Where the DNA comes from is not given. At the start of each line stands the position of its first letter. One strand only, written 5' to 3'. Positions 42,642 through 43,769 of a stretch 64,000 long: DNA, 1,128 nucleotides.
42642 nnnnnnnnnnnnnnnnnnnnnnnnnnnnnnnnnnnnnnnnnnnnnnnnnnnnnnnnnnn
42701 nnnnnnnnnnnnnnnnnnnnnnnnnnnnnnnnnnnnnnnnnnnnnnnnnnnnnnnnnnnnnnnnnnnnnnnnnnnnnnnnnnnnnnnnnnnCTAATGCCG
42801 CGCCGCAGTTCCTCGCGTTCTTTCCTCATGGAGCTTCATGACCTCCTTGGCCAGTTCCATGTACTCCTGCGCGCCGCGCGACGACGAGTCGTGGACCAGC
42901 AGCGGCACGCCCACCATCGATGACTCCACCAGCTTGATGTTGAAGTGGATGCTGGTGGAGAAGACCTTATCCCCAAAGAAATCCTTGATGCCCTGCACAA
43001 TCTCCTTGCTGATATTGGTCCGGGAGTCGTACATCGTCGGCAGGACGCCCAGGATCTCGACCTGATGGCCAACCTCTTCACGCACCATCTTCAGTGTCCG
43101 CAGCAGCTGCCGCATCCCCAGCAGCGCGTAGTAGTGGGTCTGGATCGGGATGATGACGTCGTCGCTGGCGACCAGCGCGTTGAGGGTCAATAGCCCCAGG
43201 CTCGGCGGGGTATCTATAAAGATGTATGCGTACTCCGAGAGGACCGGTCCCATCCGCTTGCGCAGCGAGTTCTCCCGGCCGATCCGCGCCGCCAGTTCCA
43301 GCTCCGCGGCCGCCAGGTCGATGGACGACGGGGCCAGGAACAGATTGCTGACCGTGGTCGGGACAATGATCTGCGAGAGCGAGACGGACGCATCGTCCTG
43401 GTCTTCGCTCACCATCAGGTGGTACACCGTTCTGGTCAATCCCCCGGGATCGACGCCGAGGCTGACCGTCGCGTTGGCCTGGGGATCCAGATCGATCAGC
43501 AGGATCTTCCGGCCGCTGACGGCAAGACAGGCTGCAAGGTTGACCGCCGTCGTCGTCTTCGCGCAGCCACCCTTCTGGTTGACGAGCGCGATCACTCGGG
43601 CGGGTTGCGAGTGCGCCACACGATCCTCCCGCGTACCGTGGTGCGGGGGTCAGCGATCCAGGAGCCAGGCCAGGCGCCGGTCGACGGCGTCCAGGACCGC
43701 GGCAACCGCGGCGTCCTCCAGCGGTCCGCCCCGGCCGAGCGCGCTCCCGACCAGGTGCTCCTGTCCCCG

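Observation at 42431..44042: Three-gene cluster: duplicated-domain protein, ParA-like ATPase with atypical Walker A (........), Cys-rich small protein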

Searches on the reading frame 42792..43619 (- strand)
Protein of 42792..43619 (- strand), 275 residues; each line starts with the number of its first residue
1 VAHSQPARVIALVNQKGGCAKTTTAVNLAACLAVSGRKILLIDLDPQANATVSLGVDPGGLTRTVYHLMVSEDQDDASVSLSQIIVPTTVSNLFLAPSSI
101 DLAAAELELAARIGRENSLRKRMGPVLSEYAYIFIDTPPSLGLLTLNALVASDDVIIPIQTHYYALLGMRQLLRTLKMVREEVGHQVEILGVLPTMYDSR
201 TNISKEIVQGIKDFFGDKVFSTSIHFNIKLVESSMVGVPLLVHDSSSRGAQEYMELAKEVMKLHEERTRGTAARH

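Call 3: search_protein_families(library=pfam, proteins=[window:42792-43619:-], max_evalue=1)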
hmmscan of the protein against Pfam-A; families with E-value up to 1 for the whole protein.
window:42792-43619:- (275 aa): 9 families
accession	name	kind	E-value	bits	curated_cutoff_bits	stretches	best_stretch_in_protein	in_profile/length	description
PF13614.12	AAA_31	-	1.1e-58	198.6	27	1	8-188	2-176/177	AAA domain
PF01656.29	CbiA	-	6.6e-23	81.5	25.4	1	10-239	1-124/125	CobQ/CobB/MinD/ParA nucleotide binding domain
PF00142.24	Fer4_NifH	-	8e-09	35.8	25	1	14-85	6-74/271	4Fe-4S iron sulfur cluster binding proteins, NifH/frxC family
PF10609.15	ParA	-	1.4e-08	34.9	27.1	1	8-260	4-245/246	NUBPL iron-transfer P-loop NTPase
PF09140.17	MipZ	-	1.4e-07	31.6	20.7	1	9-47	2-40/262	ATPase MipZ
PF02374.21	ArsA_ATPase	-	3.4e-05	23.6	24.3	1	12-60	5-53/305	Anion-transporting ATPase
PF06564.18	CBP_BcsQ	-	7.3e-05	22.8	21.3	1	9-164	3-150/234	Cellulose biosynthesis protein BcsQ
PF13481.12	AAA_25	-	0.022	14.8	27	1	10-54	35-78/195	AAA domain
PF07015.17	VirC1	-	0.038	13.8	24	1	9-45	3-39/231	VirC1 protein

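Call 4: search_protein_families(library=ncbifam, proteins=[window:42792-43619:-], max_evalue=1)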
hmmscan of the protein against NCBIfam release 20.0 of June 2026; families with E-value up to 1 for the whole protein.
window:42792-43619:- (275 aa): 33 families (the best 25 are shown)
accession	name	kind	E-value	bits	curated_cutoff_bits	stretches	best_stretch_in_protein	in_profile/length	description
TIGR03453.1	partition_RepA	equivalog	1.9e-32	112.6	348.45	1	7-224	104-334/387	plasmid partitioning protein RepA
NF041546.1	ParA_partition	equivalog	8.8e-28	97.2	180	2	9-51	1-43/203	ParA family partition ATPase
NF041283.1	PrgP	equivalog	5.9e-25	88.2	400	1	7-238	2-236/297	ParA superfamily DNA segregation protein PrgP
NF010443.0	PRK13869.1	subfamily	3.3e-23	82.1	446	1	7-222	121-349/405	plasmid-partitioning protein RepA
TIGR01969.1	minD_arch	subfamily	1.8e-16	60.1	201.75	1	8-266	1-236/251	cell division ATPase MinD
NF010259.0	PRK13705.1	equivalog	5.8e-16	58.4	725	1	6-189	105-297/388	plasmid-partitioning protein SopA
TIGR03371.1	cellulose_yhjQ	equivalog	1.1e-14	54.6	157.85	1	8-260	2-241/246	cellulose biosynthesis protein BcsQ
TIGR01968.1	minD_bact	equivalog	1.7e-11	44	212.9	1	7-260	1-236/261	septum site-determining protein MinD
TIGR01007.1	eps_fam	subfamily_domain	3.7e-08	33.2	108.05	1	7-157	17-156/204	polysaccharide biosynthesis tyrosine autokinase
NF008079.0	PRK10818.1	equivalog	4.3e-08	32.8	508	1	7-160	2-144/270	septum site-determining protein MinD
TIGR01287.1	nifH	equivalog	4.7e-08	32.7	394.35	1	14-76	6-66/275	nitrogenase iron protein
NF033200.1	F430_CfbC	exception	6.7e-08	32.2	402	1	14-71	6-61/260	Ni-sirohydrochlorin a,c-diamide reductive cyclase ATP-dependent reductase subunit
NF009701.0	PRK13230.1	subfamily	2e-07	30.3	350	1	13-56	6-49/291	nitrogenase reductase-like protein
TIGR03018.1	pepcterm_TyrKin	hypoth_equivalog_domain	2.8e-07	30.1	230.65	1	9-152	37-171/207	XrtA-associated tyrosine autokinase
TIGR01281.1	DPOR_bchL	equivalog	1.8e-06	27.5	345.15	1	13-71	5-60/268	ferredoxin:protochlorophyllide reductase (ATP-dependent) iron-sulfur ATP-binding protein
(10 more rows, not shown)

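Call 6: find_encoding_contigs(protein=window:42792-43619:-, flank=10000, max_places=6)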
Protein window:42792-43619:- (275 aa): 3 contigs read that carry it; 3 places shown.
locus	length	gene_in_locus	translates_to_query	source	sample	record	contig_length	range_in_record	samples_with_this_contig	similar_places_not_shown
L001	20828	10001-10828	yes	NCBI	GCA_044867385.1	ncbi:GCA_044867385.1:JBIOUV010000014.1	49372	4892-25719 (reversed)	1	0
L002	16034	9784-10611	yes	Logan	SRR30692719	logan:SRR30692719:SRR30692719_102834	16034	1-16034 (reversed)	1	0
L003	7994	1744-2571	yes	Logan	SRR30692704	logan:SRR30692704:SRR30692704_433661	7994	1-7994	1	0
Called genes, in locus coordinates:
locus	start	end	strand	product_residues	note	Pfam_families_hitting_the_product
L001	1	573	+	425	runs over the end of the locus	PF13393:tRNA-synt_His, PF00587:tRNA-synt_2b, PF03129:HGTP_anticodon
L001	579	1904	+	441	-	PF01336:tRNA_anti-codon, PF00152:tRNA-synt_2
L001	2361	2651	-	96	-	PF00216:Bac_DNA_binding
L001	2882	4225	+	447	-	PF05496:RuvB_N, PF00158:Sigma54_activat (faint), PF01078:Mg_chelatase (faint), PF00004:AAA, PF07728:AAA_5 (weak), PF13173:AAA_14, PF16193:AAA_assoc_2, PF12002:MgsA_C, +1 more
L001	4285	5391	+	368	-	PF03054:tRNA_Me_trans, PF20259:tRNA_Me_trans_M, PF20258:tRNA_Me_trans_C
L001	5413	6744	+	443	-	PF00595:PDZ, PF13180:PDZ_2, PF17820:PDZ_6, PF03572:Peptidase_S41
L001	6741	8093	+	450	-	PF01743:PolyA_pol, PF12627:PolyA_pol_RNAbd, PF01966:HD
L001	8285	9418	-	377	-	PF01950:FBPase_3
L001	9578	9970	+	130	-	-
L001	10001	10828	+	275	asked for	PF00142:Fer4_NifH (weak), PF09140:MipZ (weak), PF10609:ParA, PF13614:AAA_31, PF01656:CbiA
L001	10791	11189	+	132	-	-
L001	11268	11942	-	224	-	PF00702:Hydrolase, PF12710:HAD, PF13419:HAD_2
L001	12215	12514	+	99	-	PF00578:AhpC-TSA, PF08534:Redoxin (weak)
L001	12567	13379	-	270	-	PF00528:BPD_transp_1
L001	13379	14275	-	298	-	PF00528:BPD_transp_1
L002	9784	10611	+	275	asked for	PF00142:Fer4_NifH (weak), PF09140:MipZ (weak), PF10609:ParA, PF13614:AAA_31, PF01656:CbiA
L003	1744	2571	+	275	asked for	PF00142:Fer4_NifH (weak), PF09140:MipZ (weak), PF10609:ParA, PF13614:AAA_31, PF01656:CbiA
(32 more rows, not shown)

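Call 17: search_solved_structures(query=window:42792-43619:-, max_evalue=1e-20, show_alignments=1)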
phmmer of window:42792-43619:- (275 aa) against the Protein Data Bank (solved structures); distinct sequences matched with E-value up to 1e-20: 7.
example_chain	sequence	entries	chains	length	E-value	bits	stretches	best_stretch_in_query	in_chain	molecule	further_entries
8ray_B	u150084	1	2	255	6.5e-62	212.7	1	7-262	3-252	ParA family protein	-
1wcv_1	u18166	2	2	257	1.1e-51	179.2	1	7-266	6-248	SEGREGATION PROTEIN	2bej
2bek_A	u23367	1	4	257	1.5e-50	175.5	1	7-266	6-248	SEGREGATION PROTEIN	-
4pfs_A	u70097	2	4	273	7.3e-50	173.3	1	3-262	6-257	Cobyrinic Acid a,c-diamide synthase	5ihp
5if9_A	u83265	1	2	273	7.4e-50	173.2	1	3-262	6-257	Cobyrinic Acid a,c-diamide synthase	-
6iub_A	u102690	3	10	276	3e-49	171.3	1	5-261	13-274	SpoOJ regulator (Soj)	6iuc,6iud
8jmj_A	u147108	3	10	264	7.5e-48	166.7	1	7-261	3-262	SpoOJ regulator (Soj)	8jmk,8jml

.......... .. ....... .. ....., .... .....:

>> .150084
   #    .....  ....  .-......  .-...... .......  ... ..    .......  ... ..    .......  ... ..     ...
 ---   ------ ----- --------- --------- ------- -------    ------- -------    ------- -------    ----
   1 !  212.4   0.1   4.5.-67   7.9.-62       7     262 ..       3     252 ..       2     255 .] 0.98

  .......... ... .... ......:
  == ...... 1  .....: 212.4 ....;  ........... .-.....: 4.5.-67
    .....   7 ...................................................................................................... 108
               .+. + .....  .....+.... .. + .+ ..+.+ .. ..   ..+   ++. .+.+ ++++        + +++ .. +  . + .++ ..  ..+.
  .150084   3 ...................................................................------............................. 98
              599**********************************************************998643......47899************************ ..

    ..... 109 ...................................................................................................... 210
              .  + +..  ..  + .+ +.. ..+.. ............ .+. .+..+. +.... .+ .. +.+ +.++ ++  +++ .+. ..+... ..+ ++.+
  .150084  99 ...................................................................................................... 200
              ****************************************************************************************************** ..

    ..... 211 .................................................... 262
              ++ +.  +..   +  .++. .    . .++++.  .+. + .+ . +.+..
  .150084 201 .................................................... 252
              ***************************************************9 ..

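Call 55: search_solved_structures(query=window:42792-43619:-, max_evalue=1e-30, show_alignments=5)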
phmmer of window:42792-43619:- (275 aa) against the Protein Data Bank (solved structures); distinct sequences matched with E-value up to 1e-30: 7.
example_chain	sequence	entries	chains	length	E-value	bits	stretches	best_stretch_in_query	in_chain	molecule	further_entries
8ray_B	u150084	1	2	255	6.5e-62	212.7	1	7-262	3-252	ParA family protein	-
1wcv_1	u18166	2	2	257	1.1e-51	179.2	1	7-266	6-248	SEGREGATION PROTEIN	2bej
2bek_A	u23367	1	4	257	1.5e-50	175.5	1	7-266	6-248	SEGREGATION PROTEIN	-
4pfs_A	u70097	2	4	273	7.3e-50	173.3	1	3-262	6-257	Cobyrinic Acid a,c-diamide synthase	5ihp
5if9_A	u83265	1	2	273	7.4e-50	173.2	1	3-262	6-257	Cobyrinic Acid a,c-diamide synthase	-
6iub_A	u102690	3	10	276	3e-49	171.3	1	5-261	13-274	SpoOJ regulator (Soj)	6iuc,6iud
8jmj_A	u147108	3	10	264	7.5e-48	166.7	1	7-261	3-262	SpoOJ regulator (Soj)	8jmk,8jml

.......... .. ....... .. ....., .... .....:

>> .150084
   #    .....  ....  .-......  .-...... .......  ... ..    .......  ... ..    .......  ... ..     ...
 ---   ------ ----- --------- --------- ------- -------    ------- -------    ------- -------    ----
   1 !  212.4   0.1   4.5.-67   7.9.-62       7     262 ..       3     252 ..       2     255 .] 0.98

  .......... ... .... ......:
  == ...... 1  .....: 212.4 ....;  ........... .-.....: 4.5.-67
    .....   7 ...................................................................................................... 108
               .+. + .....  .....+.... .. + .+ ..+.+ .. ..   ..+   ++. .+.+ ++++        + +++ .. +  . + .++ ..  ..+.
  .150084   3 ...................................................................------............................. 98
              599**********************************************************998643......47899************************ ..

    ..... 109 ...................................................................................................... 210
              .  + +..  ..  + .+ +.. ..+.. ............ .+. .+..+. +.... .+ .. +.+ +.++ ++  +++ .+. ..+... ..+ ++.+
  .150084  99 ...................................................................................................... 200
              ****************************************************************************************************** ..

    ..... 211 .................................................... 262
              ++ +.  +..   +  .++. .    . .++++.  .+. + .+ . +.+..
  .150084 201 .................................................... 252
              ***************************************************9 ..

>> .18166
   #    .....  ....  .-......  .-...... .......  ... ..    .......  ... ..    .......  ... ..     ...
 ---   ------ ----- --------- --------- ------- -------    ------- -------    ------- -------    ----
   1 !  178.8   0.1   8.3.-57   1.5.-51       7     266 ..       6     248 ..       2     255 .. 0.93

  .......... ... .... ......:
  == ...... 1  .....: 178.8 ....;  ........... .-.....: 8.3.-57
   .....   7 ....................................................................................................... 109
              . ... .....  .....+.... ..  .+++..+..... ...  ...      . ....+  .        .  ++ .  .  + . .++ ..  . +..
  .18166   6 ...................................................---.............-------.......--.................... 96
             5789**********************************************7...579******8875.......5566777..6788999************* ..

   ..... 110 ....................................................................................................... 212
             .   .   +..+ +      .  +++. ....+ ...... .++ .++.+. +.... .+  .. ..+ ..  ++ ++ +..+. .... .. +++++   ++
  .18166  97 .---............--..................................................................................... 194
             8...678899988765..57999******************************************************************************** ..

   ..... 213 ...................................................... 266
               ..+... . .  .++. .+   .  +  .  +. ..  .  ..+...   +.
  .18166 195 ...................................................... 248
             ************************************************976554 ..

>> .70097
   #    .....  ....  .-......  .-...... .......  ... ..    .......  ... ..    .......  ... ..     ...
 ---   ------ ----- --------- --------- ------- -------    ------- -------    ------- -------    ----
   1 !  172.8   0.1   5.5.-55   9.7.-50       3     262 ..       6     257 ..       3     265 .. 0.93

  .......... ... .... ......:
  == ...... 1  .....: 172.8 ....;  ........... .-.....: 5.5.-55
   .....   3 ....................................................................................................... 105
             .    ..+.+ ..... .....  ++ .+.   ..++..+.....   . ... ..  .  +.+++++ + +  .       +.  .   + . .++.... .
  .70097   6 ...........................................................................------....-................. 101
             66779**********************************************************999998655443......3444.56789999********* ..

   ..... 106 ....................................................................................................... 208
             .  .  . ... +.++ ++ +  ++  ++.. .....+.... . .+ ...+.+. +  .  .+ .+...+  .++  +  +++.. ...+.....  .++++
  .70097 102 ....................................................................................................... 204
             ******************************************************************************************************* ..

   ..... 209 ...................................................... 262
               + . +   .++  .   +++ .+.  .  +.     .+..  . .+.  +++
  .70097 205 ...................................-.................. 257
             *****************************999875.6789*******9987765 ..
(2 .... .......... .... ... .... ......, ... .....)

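Call 87: search_protein_families(library=padloc, proteins=[window:42792-43619:-], max_evalue=0.01)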
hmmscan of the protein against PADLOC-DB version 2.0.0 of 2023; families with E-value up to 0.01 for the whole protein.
window:42792-43619:- (275 aa): 2 families
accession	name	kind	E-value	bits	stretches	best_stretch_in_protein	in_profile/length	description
PDLC04559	PDC-M28B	-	0.00015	18.9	1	5-45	126-166/438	-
PDLC04560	PDC-M28B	-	0.003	15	1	7-48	14-55/327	-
